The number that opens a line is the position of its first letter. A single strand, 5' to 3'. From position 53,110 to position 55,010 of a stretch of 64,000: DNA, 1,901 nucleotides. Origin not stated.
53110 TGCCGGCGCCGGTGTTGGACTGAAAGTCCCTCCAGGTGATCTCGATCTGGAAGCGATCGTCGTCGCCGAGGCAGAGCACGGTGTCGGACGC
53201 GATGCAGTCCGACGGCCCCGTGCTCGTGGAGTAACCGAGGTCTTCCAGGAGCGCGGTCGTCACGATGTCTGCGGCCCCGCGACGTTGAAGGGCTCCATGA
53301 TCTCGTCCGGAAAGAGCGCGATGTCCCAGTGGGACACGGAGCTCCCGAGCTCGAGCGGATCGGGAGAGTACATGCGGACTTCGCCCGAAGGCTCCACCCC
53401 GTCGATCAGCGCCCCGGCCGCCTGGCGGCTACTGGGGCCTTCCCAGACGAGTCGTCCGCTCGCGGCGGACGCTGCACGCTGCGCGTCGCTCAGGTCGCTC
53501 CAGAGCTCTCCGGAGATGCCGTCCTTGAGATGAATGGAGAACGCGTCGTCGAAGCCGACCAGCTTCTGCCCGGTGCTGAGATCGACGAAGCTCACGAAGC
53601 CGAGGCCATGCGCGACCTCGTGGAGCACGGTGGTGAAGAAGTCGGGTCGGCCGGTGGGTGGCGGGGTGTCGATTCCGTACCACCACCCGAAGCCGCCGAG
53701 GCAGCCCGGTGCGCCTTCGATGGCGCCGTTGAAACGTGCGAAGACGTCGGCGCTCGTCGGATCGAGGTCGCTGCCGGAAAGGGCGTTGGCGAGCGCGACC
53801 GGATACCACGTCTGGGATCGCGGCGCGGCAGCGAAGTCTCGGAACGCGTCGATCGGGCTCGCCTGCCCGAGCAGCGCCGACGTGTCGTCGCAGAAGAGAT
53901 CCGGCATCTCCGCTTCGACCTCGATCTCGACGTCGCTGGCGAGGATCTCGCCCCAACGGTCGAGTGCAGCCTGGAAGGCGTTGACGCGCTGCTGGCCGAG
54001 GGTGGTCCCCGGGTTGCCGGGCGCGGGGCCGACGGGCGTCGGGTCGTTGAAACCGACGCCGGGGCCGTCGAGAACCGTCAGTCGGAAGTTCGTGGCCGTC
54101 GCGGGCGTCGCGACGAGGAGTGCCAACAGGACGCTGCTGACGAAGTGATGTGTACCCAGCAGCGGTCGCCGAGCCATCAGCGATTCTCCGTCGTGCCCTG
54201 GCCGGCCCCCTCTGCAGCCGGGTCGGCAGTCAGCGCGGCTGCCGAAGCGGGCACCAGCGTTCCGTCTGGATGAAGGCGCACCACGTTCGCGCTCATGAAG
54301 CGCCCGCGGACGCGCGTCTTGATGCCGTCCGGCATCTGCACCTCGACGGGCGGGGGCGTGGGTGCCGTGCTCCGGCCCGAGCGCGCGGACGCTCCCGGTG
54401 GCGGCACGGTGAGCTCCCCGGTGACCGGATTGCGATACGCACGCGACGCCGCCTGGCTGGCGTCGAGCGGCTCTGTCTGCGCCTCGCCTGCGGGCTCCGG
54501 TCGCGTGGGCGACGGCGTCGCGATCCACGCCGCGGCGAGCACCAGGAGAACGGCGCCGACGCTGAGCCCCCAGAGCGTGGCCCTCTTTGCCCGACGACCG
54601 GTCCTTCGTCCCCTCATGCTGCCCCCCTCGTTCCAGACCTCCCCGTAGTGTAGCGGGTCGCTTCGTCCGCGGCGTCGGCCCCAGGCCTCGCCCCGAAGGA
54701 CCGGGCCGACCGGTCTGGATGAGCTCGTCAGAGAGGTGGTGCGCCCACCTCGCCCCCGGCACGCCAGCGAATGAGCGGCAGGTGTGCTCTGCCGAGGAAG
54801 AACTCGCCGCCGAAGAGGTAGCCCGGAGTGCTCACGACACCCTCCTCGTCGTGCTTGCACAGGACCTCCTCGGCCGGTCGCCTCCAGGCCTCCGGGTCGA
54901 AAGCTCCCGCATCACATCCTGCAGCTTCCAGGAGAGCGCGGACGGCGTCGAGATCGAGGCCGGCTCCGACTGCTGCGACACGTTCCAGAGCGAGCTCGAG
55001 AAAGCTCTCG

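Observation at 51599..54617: Secreted HEXXH metalloprotease operon encoding a 554-aa protein made of two copies of an unfamiliar four-cysteine ~115-aa domain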

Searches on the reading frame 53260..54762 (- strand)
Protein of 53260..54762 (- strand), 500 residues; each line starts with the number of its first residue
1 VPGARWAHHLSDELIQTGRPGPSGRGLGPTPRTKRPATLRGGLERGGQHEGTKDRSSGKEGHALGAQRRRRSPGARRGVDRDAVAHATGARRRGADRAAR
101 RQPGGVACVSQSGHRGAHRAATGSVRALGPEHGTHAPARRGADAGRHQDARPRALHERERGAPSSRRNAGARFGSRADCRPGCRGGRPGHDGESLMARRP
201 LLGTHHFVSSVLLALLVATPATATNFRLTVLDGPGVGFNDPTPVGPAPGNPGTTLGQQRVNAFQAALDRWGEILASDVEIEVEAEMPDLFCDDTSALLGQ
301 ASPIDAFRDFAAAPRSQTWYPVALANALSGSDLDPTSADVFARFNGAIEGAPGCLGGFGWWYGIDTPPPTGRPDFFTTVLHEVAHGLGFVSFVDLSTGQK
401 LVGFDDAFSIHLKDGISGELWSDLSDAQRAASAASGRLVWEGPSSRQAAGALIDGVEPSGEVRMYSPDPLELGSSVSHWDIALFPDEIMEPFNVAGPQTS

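Call 4: search_protein_families(library=pfam, proteins=[window:53260-54762:-], max_evalue=1)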
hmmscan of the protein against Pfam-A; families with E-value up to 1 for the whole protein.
window:53260-54762:- (500 aa): 0 families

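Call 6: search_protein_families(library=ncbifam, proteins=[window:53260-54762:-], max_evalue=1)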
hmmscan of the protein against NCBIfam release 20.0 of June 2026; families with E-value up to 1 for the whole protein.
window:53260-54762:- (500 aa): 1 family
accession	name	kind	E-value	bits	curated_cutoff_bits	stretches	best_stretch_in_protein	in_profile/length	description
NF038122.1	metallo_LGF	subfamily_domain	2.1e-08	34.6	80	1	336-401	114-169/274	NF038122 family metalloprotease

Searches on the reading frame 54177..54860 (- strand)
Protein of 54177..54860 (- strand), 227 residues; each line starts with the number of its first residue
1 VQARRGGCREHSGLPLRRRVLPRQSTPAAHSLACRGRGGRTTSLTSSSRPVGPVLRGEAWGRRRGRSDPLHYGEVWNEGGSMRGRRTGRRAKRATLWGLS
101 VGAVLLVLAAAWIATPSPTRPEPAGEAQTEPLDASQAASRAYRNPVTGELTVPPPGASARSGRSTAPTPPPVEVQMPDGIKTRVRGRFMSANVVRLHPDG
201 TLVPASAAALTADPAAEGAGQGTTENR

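Call 4: search_protein_families(library=pfam, proteins=[window:54177-54860:-], max_evalue=1)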
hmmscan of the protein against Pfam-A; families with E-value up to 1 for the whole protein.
window:54177-54860:- (227 aa): 0 families

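Call 6: search_protein_families(library=ncbifam, proteins=[window:54177-54860:-], max_evalue=1)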
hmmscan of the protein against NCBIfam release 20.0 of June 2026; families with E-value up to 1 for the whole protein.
window:54177-54860:- (227 aa): 1 family
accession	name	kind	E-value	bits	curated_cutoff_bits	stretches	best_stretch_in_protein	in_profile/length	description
NF047450.1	post-PEP-CTERM_1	domain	7.1e-06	26.7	28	1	140-203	4-73/82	post-PEP-CTERM-1 domain-containing protein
